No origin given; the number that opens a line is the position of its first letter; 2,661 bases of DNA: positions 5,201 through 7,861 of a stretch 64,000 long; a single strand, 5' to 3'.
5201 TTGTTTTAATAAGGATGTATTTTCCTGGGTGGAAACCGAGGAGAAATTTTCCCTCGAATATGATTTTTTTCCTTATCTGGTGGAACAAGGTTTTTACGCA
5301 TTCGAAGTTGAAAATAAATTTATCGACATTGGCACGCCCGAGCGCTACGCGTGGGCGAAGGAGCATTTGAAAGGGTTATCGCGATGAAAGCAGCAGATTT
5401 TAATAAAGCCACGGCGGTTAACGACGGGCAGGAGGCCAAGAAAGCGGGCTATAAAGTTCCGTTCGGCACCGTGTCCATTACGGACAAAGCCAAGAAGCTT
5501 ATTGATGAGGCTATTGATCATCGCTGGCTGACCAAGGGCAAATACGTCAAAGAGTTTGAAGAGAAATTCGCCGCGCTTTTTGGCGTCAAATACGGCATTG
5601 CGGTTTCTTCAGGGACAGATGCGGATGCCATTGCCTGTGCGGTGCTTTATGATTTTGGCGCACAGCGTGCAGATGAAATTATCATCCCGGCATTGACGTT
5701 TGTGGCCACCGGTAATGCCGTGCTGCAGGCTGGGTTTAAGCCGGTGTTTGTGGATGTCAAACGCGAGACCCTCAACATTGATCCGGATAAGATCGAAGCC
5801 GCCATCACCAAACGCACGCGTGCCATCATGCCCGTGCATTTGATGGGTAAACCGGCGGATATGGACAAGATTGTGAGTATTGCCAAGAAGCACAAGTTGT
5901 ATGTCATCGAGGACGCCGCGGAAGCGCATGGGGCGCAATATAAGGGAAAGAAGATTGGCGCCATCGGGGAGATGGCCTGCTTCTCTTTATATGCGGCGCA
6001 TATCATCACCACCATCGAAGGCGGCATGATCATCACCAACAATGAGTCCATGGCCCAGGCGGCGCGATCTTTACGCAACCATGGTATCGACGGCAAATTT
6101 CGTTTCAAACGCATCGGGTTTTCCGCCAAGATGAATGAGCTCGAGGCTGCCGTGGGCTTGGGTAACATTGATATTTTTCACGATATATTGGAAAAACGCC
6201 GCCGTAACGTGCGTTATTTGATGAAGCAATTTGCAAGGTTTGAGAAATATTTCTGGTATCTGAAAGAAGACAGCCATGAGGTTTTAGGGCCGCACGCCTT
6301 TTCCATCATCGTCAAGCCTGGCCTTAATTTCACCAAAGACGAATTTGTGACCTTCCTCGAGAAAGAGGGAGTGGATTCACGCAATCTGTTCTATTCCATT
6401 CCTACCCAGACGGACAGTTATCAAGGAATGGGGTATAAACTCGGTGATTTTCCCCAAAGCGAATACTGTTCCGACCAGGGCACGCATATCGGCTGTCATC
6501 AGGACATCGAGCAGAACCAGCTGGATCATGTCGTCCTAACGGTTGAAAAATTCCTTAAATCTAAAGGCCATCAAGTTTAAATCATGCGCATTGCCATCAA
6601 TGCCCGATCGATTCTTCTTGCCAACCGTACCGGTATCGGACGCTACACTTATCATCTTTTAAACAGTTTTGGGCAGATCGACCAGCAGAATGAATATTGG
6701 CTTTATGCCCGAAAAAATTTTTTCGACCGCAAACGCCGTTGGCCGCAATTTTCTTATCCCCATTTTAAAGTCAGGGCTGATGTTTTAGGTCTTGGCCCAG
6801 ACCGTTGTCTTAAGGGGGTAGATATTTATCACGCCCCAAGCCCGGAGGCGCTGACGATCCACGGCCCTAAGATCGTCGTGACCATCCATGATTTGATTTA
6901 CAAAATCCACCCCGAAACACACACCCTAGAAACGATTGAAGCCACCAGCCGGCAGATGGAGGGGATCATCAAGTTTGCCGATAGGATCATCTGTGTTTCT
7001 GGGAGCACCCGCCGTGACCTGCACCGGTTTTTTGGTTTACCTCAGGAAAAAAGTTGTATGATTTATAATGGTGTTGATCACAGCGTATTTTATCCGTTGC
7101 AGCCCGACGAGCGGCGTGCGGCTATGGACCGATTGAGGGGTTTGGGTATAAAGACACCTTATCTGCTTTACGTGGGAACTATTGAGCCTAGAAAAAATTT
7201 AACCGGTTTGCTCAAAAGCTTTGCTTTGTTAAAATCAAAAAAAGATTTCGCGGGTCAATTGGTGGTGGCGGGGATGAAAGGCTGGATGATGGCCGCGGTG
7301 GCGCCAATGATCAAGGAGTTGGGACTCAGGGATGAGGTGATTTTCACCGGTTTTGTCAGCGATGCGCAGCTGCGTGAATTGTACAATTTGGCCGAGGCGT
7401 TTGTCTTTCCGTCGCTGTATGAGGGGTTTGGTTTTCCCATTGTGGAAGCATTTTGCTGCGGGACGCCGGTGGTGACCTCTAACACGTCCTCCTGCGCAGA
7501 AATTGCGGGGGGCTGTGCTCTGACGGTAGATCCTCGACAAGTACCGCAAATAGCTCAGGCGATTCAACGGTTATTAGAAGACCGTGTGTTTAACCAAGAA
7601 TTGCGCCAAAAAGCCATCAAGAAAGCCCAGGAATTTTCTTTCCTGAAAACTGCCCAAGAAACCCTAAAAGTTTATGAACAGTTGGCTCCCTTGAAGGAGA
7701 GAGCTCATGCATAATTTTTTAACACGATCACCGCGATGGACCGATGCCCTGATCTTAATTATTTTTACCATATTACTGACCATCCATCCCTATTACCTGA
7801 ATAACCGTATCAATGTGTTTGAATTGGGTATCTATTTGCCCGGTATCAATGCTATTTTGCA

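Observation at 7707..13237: Tandem duplicated module: a large GT-C-like polytopic membrane protein followed by a SAM methyltransferase, twice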

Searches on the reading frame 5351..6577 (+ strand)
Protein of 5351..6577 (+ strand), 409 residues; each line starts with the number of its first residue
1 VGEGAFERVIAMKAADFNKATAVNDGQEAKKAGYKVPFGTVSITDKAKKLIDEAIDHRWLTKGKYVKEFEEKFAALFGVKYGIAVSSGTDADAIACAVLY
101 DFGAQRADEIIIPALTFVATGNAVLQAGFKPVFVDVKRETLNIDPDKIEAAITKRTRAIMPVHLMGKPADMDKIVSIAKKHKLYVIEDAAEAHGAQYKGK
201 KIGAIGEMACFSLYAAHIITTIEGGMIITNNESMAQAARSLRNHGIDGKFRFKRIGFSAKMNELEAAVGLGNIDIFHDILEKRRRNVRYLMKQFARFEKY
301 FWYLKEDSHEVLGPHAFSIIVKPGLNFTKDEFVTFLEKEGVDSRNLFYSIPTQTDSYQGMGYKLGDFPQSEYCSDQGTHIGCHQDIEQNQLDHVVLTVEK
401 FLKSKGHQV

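Call 6: search_protein_families(library=pfam, proteins=[window:5351-6577:+], max_evalue=0.1)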
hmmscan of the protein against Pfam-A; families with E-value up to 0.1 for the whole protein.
window:5351-6577:+ (409 aa): 5 families
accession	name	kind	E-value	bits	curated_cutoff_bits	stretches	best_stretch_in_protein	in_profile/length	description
PF01041.23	DegT_DnrJ_EryC1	-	3.4e-106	356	19.8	1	43-398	3-359/360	DegT/DnrJ/EryC1/StrS aminotransferase family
PF01212.27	Beta_elim_lyase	-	1.5e-08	34.7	27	1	62-214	30-198/288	Beta-eliminating lyase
PF00155.27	Aminotran_1_2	-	1.6e-08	34.6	19.7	1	46-190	22-187/361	Aminotransferase class I and II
PF01053.26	Cys_Met_Meta_PP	-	3.7e-07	29.5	27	1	67-214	55-199/381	Cys/Met metabolism PLP-dependent enzyme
PF00266.25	Aminotran_5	-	1.9e-05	24.2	21.5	1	64-194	43-181/371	Aminotransferase class-V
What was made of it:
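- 5351..6580 (+): DegT-type sugar aminotransferase. Pfam DegT at 3.4e-106 (call 6).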

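Call 39: search_protein_families(library=ncbifam, proteins=[window:5351-6577:+], max_evalue=0.00001)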
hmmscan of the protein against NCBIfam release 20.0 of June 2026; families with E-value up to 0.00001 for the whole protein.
window:5351-6577:+ (409 aa): 14 families
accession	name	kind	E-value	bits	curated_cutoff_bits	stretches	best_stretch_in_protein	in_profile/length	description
NF011936.0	PRK15407.1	equivalog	1.8e-75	254.3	423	2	27-247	28-253/440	lipopolysaccharide biosynthesis protein RfbH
TIGR03588.1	PseC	equivalog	1.4e-74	251.3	423.5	1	36-401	2-379/380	UDP-4-amino-4,6-dideoxy-N-acetyl-beta-L-altrosamine transaminase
TIGR04181.1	NHT_00031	hypoth_equivalog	4.1e-70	236.4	420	1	43-358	8-336/359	LegC family aminotransferase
NF008687.0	PRK11706.1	equivalog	2.9e-62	210.6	375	1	36-402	2-374/375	dTDP-4-amino-4,6-dideoxygalactose transaminase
TIGR04427.1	PLP_DesI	equivalog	1.5e-60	205.4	650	1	26-393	13-374/390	dTDP-4-dehydro-6-deoxyglucose aminotransferase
NF008658.2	PRK11658.1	equivalog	3.7e-58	197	631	1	36-402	5-377/379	UDP-4-amino-4-deoxy-L-arabinose aminotransferase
TIGR02379.1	ECA_wecE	subfamily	1.3e-52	178.8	434.85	1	36-342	2-316/376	dTDP-4-amino-4,6-dideoxy-D-glucose transaminase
NF005816.0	PRK07682.1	equivalog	3.5e-09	35.8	620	1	71-192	81-206/390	aminotransferase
TIGR01326.1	OAH_OAS_sulfhy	subfamily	2.9e-07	29.6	495.1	1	69-204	62-194/418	O-acetylhomoserine aminocarboxypropyltransferase/cysteine synthase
NF004621.0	PRK05957.1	equivalog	3.2e-07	29.4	498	1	104-191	110-202/389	pyridoxal phosphate-dependent aminotransferase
NF041364.1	GntC_guanitoxin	equivalog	3.6e-07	29.4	415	1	84-189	64-174/356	guanitoxin biosynthesis PLP-dependent (S)-gamma-hydroxy-L-arginine cyclodehydratase GntC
NF006569.0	PRK09082.1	subfamily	6.8e-07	28.7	420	1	73-193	84-207/386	methionine aminotransferase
NF005817.0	PRK07683.1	equivalog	7.2e-07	28.2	575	1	104-189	110-201/387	aminotransferase A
NF006229.0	PRK08361.1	equivalog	1.9e-06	27.2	624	1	42-193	50-210/391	aspartate aminotransferase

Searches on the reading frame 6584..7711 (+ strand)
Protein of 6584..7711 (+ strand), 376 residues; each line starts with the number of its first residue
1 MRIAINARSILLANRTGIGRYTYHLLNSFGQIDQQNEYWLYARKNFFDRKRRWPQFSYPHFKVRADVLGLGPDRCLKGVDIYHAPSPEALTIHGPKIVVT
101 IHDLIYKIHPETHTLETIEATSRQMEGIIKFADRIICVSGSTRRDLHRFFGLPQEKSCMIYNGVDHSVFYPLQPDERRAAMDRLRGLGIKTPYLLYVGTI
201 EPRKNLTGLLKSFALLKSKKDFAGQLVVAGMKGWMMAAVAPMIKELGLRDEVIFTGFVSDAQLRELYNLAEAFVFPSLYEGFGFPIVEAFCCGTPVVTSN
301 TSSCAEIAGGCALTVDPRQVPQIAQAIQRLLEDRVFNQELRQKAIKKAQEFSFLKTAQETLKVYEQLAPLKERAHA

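Call 6: search_protein_families(library=pfam, proteins=[window:6584-7711:+], max_evalue=0.1)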
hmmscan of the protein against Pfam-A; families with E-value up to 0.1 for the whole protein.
window:6584-7711:+ (376 aa): 7 families
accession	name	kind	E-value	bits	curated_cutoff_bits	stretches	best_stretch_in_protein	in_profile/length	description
PF00534.26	Glycos_transf_1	-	5.8e-37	127.3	26.4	1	190-350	14-171/172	Glycosyl transferases group 1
PF13692.12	Glyco_trans_1_4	-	7.4e-31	107.8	27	1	192-333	2-142/142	Glycosyl transferases group 1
PF13439.12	Glyco_transf_4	-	1.7e-15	57.9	28.5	1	17-167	3-169/170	Glycosyltransferase Family 4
PF20706.3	GT4-conflict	-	7.4e-10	38.8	26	1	100-307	115-319/385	Family 4 Glycosyltransferase in conflict systems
PF13579.12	Glyco_trans_4_4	-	0.00065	20.5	29.7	1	92-163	92-158/158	Glycosyl transferase 4-like domain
PF13524.12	Glyco_trans_1_2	-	0.00083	19.8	25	1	226-349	17-130/144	Glycosyl transferase-like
PF08323.17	Glyco_transf_5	-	0.083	13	22.7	0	91-149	155-227/239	Starch synthase catalytic domain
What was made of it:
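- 6584..7714 (+): GT4 glycosyltransferase directly upstream of A (8-nt overlap). Pfam Glycos_transf_1 at 5.8e-37 (call 6).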

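Call 72: search_protein_families(library=ncbifam, proteins=[window:6584-7711:+], max_evalue=1e-8)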
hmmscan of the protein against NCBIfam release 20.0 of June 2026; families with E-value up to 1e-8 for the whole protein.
window:6584-7711:+ (376 aa): 22 families
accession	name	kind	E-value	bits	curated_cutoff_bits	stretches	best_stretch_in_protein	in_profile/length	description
TIGR04047.1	MSMEG_0565_glyc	hypoth_equivalog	1.9e-37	129.2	259.85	1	126-365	133-372/373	MSMEG_0565 family glycosyltransferase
TIGR02149.1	glgA_Coryne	subfamily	2.8e-30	105.7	302.4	1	92-367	104-390/391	glycogen synthase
TIGR03449.1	mycothiol_MshA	equivalog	4.3e-28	98.3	462.5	1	116-367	147-403/406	D-inositol-3-phosphate glycosyltransferase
TIGR04157.1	glyco_rSAM_CFB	subfamily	9.2e-24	84.2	400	1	102-329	139-362/406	TIGR04157 family glycosyltransferase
TIGR03088.1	stp2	hypoth_equivalog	1.2e-22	80.5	409.05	1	131-367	136-373/374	TIGR03088 family PEP-CTERM/XrtA system glycosyltransferase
TIGR03999.1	thiol_BshA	equivalog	1.1e-20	73.9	273.7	1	122-367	131-373/375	N-acetyl-alpha-D-glucosaminyl L-malate synthase BshA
NF038295.1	EPS_HpsP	equivalog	2.6e-19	69.5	550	1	180-367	196-387/388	hormogonium polysaccharide biosynthesis glycosyltransferase HpsP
NF050063.1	ProtGlycPglJ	equivalog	1.1e-18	67.6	500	1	131-362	144-361/363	N-acetylgalactosamine-N,N'-diacetylbacillosaminyl-diphospho-undecaprenol 4-alpha-N-acetylgalactosaminyltransferase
NF041876.1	EPS_EpsE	equivalog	1.4e-17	64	400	1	193-352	216-381/389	exopolysaccharide biosynthesis GT4 family glycosyltransferase EpsE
NF041010.1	glycosy_Agl16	equivalog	1.7e-15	56.8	575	1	117-367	122-351/352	glycosylation protein Agl16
NF047684.1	TeichurnBiosyTuaC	equivalog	1e-14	54.3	550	1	120-367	153-389/391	teichuronic acid biosynthesis protein TuaC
TIGR04063.1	stp3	hypoth_equivalog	5e-14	52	442.05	1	122-367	147-395/397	TIGR04063 family PEP-CTERM/XrtA system glycosyltransferase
TIGR02472.1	sucr_P_syn_N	equivalog_domain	6.2e-13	48.4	576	1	151-349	205-422/439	sucrose-phosphate synthase, putative, glycosyltransferase domain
NF053787.1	GlcN_PG_synth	equivalog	1.3e-12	47.3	480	1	163-367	172-359/361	N-acetylglucosaminyl phosphatidylglycerol synthase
NF038298.1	EPS_HpsO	equivalog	2.8e-12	46.1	575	1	145-367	159-387/388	hormogonium polysaccharide biosynthesis glycosyltransferase HpsO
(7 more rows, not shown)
